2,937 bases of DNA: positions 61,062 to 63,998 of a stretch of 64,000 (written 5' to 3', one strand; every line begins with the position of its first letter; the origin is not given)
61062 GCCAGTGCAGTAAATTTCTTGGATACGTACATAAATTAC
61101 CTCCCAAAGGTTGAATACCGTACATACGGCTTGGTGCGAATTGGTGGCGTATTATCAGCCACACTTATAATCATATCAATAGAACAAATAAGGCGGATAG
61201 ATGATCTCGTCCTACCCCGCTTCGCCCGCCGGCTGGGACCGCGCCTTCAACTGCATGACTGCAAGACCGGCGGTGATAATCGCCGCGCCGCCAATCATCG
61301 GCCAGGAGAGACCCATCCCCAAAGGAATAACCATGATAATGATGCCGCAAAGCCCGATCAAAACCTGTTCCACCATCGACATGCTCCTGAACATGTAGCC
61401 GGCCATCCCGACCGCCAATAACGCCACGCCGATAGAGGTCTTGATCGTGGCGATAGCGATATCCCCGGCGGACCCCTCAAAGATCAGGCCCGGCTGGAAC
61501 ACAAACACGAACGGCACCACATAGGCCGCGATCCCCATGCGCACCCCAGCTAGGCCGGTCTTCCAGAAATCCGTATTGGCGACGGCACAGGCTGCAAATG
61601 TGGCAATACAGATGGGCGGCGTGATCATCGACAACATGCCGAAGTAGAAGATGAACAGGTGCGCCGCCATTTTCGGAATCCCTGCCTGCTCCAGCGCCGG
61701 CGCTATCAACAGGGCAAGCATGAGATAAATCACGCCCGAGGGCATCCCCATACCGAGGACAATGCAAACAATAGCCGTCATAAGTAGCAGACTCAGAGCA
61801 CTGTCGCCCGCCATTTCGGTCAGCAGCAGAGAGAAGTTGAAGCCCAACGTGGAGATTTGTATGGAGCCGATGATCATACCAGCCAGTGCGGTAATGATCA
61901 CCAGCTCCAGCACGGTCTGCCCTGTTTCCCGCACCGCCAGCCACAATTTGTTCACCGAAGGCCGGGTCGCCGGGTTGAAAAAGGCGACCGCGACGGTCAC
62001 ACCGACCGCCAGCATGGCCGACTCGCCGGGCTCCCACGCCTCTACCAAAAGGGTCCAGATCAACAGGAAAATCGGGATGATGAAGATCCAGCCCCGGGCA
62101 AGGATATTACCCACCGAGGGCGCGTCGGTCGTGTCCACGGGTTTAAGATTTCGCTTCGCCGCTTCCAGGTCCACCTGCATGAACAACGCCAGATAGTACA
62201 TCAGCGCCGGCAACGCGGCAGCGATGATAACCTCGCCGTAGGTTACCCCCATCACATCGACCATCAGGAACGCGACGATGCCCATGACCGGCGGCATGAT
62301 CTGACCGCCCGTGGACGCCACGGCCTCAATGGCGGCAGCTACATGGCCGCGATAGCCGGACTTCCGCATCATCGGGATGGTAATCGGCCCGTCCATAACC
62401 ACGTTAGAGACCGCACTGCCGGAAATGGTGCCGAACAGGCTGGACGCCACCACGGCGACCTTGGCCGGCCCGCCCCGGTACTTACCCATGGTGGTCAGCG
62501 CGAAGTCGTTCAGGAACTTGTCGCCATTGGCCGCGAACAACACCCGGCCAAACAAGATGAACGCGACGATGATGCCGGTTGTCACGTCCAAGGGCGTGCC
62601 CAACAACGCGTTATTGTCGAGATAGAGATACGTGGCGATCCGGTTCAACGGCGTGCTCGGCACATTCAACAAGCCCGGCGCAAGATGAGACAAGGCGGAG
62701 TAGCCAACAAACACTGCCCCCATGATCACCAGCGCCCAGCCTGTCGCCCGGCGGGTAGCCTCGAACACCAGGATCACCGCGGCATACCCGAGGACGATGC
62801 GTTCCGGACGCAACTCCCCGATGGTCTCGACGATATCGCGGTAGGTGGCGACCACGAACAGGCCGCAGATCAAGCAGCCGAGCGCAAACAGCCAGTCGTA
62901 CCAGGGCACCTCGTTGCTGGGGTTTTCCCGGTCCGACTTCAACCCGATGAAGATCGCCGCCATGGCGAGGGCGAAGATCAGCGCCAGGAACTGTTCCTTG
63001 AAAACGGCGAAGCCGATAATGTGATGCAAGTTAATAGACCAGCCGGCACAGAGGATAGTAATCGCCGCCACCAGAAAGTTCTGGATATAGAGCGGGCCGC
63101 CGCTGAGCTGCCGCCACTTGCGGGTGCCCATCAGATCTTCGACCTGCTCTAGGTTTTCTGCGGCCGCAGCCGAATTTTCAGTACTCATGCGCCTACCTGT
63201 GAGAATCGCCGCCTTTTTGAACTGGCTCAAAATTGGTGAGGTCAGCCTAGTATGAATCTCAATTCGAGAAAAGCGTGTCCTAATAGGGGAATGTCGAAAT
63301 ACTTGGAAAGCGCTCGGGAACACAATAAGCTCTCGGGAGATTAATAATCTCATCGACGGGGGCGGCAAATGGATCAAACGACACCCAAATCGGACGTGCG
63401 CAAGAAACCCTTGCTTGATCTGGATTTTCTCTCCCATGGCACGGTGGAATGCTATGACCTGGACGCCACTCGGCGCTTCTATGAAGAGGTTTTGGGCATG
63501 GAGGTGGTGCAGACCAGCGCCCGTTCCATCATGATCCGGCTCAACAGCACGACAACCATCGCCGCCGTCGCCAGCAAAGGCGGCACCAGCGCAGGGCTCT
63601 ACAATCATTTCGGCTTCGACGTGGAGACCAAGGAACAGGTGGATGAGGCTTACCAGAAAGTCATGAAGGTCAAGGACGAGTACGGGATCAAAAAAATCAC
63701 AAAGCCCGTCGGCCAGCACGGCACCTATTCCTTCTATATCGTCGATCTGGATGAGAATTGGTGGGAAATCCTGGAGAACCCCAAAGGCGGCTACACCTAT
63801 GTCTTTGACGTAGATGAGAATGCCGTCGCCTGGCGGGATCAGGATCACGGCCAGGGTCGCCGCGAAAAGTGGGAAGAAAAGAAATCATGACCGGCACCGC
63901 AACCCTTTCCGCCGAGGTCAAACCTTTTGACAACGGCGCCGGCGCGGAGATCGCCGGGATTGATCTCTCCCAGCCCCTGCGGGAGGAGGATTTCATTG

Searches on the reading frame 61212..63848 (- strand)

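Call 18: search_protein_families(library=pfam, proteins=[window:61212-63848:-])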
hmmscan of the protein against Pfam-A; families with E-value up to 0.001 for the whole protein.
window:61212-63848:- (878 aa): 1 family
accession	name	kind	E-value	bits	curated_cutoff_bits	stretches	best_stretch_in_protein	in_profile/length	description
PF06808.19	DctM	-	1.6e-84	284.6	23.8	1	358-789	3-405/413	Tripartite ATP-independent periplasmic transporter, DctM component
